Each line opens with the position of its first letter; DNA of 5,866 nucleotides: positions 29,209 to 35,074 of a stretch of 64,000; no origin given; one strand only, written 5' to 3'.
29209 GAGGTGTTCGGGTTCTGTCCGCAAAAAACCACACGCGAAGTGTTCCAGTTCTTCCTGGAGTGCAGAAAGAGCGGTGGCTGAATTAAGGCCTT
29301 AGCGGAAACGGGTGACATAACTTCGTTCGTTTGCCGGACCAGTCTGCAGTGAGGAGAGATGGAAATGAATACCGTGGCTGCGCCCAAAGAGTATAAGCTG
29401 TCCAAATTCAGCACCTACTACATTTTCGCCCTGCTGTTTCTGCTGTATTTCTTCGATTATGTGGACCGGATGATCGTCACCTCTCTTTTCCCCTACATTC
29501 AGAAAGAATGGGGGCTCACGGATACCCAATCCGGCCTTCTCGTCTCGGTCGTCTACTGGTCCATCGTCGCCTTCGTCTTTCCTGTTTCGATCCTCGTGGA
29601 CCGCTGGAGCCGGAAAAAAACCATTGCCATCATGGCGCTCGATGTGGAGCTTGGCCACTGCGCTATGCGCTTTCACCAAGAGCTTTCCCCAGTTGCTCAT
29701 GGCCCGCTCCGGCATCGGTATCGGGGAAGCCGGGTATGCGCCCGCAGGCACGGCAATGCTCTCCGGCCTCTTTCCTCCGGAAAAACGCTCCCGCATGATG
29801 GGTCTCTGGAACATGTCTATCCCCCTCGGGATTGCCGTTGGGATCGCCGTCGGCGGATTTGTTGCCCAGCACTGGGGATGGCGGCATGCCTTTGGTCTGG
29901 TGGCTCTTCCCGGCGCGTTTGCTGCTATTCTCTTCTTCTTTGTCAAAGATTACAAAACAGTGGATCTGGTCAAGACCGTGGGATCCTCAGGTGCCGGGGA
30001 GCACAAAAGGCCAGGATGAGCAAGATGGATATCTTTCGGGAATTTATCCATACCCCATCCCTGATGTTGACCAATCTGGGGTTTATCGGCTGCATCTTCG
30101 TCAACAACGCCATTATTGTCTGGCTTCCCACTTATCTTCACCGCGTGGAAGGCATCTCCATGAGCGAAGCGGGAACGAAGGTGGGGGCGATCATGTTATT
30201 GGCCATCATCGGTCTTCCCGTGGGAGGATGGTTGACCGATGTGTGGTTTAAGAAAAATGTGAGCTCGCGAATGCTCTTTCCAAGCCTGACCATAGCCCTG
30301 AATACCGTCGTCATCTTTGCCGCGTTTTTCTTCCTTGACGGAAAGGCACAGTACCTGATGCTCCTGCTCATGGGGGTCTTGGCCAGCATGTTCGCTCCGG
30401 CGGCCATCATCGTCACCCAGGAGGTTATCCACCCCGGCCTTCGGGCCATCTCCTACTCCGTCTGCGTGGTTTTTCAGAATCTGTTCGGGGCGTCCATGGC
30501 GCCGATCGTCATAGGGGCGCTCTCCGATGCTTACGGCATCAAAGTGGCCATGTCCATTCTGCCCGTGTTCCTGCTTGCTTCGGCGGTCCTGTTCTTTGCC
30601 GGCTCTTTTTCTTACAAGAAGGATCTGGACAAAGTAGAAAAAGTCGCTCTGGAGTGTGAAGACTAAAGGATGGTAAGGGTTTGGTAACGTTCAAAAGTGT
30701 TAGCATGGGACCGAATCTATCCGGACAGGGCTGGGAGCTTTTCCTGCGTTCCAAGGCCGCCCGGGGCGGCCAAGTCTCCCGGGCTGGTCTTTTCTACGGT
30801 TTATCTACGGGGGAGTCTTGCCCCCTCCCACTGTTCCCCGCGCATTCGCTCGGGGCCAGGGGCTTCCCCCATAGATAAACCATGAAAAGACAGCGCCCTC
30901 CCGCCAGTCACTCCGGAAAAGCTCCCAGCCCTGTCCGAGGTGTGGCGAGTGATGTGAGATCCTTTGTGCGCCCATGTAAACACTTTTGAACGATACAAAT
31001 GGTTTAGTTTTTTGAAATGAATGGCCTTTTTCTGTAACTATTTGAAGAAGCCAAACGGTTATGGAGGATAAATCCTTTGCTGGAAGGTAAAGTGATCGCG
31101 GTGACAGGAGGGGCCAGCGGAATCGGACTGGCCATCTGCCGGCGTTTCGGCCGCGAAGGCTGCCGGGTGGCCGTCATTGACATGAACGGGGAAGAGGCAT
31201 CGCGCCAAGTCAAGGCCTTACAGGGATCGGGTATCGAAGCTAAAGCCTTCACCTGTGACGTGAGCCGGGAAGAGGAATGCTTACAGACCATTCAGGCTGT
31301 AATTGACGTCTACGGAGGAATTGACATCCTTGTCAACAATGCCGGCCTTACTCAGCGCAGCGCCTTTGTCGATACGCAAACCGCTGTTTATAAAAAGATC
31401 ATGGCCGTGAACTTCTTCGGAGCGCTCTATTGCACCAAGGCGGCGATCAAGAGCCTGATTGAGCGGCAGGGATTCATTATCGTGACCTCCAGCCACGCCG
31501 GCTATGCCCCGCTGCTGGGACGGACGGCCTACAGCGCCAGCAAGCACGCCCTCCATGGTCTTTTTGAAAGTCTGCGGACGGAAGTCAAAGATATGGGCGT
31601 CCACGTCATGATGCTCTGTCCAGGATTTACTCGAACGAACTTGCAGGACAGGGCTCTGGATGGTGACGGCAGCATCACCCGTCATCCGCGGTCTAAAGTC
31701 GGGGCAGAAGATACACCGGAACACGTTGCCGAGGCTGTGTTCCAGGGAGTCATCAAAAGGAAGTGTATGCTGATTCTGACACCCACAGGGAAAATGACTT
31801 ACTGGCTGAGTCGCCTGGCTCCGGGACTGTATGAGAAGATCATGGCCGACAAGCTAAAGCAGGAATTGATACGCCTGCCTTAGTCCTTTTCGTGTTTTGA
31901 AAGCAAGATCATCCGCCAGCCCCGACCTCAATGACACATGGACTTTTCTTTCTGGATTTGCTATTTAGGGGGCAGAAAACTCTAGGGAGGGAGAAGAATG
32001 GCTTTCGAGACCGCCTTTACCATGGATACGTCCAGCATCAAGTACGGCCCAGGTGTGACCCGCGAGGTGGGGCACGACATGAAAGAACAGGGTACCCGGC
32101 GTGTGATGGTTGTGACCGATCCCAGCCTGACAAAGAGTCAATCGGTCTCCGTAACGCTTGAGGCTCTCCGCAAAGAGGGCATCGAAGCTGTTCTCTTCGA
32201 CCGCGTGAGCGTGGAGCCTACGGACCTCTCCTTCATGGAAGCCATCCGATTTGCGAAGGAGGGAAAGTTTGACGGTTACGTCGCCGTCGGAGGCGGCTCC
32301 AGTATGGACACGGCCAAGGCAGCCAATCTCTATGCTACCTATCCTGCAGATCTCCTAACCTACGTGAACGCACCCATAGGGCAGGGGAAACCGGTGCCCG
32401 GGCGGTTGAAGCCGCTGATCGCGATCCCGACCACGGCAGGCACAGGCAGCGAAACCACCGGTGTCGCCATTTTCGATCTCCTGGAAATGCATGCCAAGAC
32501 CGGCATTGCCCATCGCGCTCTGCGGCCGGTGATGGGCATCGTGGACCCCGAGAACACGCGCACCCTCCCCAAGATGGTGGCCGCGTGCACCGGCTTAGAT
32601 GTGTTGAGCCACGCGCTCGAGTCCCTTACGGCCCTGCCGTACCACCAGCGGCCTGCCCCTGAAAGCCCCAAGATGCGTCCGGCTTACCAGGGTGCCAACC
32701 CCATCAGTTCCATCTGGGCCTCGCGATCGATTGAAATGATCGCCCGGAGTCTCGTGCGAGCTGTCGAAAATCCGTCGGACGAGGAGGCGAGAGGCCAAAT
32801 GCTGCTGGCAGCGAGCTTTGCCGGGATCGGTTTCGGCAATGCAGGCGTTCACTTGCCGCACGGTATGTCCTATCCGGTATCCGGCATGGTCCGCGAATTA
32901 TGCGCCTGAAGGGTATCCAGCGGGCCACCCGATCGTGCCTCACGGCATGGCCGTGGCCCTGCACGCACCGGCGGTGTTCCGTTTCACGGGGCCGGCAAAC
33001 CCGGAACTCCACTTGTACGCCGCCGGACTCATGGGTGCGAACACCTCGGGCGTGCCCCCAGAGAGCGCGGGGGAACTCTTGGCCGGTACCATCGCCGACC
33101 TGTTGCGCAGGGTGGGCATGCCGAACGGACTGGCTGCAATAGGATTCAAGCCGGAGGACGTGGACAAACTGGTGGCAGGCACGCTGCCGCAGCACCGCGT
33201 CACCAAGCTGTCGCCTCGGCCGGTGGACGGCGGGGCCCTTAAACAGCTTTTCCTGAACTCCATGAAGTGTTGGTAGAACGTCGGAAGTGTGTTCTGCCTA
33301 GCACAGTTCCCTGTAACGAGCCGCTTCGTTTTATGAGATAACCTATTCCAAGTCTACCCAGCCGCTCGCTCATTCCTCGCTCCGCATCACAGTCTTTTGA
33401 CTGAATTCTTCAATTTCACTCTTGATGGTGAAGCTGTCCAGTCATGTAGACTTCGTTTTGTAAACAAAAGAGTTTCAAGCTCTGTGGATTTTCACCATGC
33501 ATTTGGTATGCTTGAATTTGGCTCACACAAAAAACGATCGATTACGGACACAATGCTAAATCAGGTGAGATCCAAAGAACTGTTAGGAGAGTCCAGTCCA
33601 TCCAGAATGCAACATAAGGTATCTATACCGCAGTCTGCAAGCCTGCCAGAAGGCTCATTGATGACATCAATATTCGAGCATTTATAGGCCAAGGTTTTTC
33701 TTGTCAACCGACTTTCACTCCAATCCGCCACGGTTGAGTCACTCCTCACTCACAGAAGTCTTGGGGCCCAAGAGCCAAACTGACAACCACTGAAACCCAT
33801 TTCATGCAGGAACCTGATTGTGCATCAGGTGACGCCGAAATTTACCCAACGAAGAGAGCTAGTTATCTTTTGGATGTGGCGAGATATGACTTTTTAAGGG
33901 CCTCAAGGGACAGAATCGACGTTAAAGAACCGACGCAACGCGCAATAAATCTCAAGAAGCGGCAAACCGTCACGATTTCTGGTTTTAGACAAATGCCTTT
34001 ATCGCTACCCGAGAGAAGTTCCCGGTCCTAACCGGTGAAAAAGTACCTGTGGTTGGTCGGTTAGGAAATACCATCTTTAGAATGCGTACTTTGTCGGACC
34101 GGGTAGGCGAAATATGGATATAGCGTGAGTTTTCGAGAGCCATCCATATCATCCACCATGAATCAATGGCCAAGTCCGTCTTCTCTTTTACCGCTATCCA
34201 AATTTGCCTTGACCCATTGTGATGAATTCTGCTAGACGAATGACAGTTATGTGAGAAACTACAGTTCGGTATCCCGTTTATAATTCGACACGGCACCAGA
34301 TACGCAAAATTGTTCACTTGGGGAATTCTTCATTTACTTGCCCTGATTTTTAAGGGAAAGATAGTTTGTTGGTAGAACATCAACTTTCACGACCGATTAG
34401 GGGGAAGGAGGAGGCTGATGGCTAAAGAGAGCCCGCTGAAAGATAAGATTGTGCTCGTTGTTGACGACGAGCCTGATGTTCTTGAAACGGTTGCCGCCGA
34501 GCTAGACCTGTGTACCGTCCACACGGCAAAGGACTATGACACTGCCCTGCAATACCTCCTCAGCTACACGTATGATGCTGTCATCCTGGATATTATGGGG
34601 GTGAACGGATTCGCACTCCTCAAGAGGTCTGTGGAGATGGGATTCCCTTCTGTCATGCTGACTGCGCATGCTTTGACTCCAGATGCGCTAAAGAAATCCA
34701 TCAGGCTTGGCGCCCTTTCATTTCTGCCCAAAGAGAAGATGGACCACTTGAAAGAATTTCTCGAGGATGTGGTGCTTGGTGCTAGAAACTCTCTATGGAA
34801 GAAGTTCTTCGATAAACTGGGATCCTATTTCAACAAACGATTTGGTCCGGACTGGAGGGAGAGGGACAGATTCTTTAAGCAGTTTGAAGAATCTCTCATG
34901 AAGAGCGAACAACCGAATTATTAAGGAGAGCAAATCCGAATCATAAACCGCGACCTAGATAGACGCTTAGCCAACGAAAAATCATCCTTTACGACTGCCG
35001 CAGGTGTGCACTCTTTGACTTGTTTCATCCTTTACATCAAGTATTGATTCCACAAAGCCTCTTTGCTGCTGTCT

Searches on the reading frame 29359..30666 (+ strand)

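Call 19: search_protein_families(library=pfam, proteins=[window:29359-30666:+], max_evalue=0.0001)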
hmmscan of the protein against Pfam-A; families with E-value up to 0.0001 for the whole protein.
window:29359-30666:+ (435 aa): 2 families
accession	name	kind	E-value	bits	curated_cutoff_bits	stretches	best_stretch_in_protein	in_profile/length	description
PF07690.21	MFS_1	-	5.9e-24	85.1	33.4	2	26-94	1-70/347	Major Facilitator Superfamily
PF03137.26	OATP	-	1.6e-08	33.8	25.8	0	24-103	4-83/545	Organic Anion Transporter Polypeptide (OATP) family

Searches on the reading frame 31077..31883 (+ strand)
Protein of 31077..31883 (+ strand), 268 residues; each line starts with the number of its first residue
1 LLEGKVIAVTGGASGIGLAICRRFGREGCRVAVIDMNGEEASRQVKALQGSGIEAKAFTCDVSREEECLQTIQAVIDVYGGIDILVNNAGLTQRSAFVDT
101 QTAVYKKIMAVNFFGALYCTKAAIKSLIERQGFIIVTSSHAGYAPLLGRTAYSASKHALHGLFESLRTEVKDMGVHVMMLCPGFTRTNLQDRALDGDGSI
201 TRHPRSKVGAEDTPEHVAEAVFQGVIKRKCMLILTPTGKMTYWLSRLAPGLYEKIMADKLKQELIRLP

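Call 18: search_protein_families(library=pfam, proteins=[window:31077-31883:+], max_evalue=0.0001)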
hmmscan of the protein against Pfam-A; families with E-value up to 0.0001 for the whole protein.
window:31077-31883:+ (268 aa): 4 families
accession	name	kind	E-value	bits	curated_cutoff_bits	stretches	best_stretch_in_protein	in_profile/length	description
PF00106.31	adh_short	-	2.3e-55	187.6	26.6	1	5-192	1-189/195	short chain dehydrogenase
PF13561.12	adh_short_C2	-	3.9e-41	141.6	27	1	13-221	3-213/236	Enoyl-(Acyl carrier protein) reductase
PF08659.16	KR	-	3.7e-15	56.7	22.6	1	8-168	4-165/180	KR domain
PF01370.27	Epimerase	-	1e-05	25.5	20.9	1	7-181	1-170/240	NAD dependent epimerase/dehydratase family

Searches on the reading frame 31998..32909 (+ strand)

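Call 18: search_protein_families(library=pfam, proteins=[window:31998-32909:+], max_evalue=0.0001)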
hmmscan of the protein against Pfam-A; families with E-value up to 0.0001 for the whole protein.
window:31998-32909:+ (303 aa): 3 families
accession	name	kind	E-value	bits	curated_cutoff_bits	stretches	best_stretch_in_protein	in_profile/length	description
PF00465.25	Fe-ADH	-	3.5e-44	150.8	31.3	1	13-184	3-168/168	Iron-containing alcohol dehydrogenase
PF25137.1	ADH_Fe_C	-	1.6e-17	64.2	27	1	232-297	20-85/194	Fe-containing alcohol dehydrogenase family, C-terminal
PF13685.12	Fe-ADH_2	-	7.6e-09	36.2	28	1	16-110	2-94/149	Iron-containing alcohol dehydrogenase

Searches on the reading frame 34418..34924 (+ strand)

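Call 5: search_protein_families(library=pfam, proteins=[window:34418-34924:+], max_evalue=0.01)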
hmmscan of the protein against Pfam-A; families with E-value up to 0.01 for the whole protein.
window:34418-34924:+ (168 aa): 1 family
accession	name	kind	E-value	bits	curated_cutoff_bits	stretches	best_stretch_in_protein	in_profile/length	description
PF00072.30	Response_reg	-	1.3e-11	45.1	30.2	1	12-113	1-108/111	Response regulator receiver domain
